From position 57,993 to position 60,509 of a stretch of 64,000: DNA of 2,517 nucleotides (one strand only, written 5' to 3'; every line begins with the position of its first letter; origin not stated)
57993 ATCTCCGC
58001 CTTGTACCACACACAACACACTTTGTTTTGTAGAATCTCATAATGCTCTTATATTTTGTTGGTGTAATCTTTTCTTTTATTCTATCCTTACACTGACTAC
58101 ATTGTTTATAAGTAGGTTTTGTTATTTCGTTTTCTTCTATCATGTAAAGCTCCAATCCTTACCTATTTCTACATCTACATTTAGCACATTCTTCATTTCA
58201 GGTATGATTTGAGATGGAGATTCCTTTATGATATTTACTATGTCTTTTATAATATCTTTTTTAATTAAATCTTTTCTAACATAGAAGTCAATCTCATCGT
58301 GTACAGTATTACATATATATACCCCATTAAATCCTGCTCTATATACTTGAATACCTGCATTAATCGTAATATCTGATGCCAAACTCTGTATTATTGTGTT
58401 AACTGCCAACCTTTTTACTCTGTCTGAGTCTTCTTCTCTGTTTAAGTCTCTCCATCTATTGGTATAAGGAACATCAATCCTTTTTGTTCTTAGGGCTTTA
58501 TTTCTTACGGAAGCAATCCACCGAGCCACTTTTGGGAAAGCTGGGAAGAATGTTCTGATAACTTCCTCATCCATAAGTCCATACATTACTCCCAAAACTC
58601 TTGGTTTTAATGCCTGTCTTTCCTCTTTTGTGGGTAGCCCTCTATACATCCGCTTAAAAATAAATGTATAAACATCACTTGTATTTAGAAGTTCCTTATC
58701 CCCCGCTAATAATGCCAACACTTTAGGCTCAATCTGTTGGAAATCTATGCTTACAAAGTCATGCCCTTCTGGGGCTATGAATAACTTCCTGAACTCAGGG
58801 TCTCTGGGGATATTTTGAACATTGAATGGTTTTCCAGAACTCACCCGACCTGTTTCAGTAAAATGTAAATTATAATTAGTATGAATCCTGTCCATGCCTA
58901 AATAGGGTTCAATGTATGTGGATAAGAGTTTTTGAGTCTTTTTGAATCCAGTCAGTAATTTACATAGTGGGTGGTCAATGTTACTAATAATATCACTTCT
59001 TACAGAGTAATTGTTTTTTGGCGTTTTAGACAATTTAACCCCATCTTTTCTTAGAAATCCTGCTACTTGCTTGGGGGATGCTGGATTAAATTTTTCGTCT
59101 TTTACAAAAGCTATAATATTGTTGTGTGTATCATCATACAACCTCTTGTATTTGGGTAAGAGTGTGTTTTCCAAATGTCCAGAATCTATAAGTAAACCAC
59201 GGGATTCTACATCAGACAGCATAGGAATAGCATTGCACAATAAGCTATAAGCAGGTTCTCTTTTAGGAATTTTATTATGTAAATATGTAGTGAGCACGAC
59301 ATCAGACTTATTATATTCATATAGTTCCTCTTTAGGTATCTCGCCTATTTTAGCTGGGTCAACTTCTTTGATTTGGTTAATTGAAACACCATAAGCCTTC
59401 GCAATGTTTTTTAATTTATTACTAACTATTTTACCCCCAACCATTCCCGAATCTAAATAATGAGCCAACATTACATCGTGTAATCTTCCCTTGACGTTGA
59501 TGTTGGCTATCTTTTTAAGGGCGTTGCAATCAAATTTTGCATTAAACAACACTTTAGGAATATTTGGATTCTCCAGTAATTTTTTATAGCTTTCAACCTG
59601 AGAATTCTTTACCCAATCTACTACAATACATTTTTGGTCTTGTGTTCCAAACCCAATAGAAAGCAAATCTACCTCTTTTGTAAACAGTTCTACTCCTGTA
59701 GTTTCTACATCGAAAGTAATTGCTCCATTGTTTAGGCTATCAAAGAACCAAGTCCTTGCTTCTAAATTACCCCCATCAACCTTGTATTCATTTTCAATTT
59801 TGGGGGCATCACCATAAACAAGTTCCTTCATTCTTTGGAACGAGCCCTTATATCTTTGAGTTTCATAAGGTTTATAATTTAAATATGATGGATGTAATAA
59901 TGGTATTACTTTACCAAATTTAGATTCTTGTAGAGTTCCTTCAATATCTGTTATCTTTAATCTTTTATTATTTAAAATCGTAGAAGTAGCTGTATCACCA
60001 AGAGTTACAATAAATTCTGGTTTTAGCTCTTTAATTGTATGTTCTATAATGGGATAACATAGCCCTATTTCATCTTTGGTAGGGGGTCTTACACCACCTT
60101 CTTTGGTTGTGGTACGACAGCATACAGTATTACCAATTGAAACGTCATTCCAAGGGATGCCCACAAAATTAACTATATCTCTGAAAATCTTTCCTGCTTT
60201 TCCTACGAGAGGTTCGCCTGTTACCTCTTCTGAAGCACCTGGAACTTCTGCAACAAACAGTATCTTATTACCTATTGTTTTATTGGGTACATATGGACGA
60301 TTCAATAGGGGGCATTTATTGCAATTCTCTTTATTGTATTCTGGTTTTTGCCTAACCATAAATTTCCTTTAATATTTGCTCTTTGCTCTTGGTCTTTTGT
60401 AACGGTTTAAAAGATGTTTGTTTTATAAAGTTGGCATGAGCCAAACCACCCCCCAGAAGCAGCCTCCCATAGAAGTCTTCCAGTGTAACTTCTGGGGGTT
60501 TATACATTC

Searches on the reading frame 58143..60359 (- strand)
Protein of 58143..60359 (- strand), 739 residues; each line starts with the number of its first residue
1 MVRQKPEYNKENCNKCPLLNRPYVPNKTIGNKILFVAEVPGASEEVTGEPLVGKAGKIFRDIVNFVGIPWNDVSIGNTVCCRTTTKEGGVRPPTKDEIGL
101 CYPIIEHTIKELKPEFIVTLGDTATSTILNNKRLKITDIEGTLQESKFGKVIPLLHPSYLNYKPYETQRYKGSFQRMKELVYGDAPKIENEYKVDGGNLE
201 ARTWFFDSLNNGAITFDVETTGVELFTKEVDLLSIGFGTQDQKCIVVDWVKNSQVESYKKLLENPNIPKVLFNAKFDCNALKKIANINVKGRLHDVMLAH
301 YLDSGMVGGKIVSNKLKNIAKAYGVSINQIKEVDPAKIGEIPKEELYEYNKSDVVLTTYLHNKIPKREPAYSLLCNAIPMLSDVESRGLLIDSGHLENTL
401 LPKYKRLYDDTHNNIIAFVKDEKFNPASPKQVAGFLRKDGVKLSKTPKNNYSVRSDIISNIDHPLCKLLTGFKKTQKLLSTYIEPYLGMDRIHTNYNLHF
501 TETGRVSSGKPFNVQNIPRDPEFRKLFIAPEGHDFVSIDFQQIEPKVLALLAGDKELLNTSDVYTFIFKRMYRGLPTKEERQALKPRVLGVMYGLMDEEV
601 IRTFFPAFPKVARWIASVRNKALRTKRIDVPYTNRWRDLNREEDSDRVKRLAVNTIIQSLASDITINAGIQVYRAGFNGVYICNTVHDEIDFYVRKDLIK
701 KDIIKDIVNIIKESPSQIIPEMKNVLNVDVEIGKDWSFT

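Call 104: search_protein_families(library=pfam, proteins=[window:58143-60359:-], max_evalue=0.001)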
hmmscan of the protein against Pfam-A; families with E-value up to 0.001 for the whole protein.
window:58143-60359:- (739 aa): 6 families
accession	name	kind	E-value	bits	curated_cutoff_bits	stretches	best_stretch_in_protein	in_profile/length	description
PF00476.26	DNA_pol_A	-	1.3e-47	163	34.3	1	408-737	15-380/381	DNA polymerase family A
PF03167.25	UDG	-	1.9e-22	80.3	24.3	1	31-166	8-127/141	Uracil DNA glycosylase superfamily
PF01612.26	DNA_pol_A_exo1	-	1.2e-17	64.8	23.6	1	209-366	18-170/173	3'-5' exonuclease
PF22619.2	DNA_polI_exo1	-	7.1e-07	29.6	27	1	231-326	14-103/140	DNA polymerase I, ribonuclease H-like domain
PF13482.12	RNase_H_2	-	1.8e-05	25.2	22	1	216-328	3-118/165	RNase_H superfamily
PF21667.2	Nop5_N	-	0.00069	20.1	27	0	257-326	27-93/117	Nop5, N-terminal domain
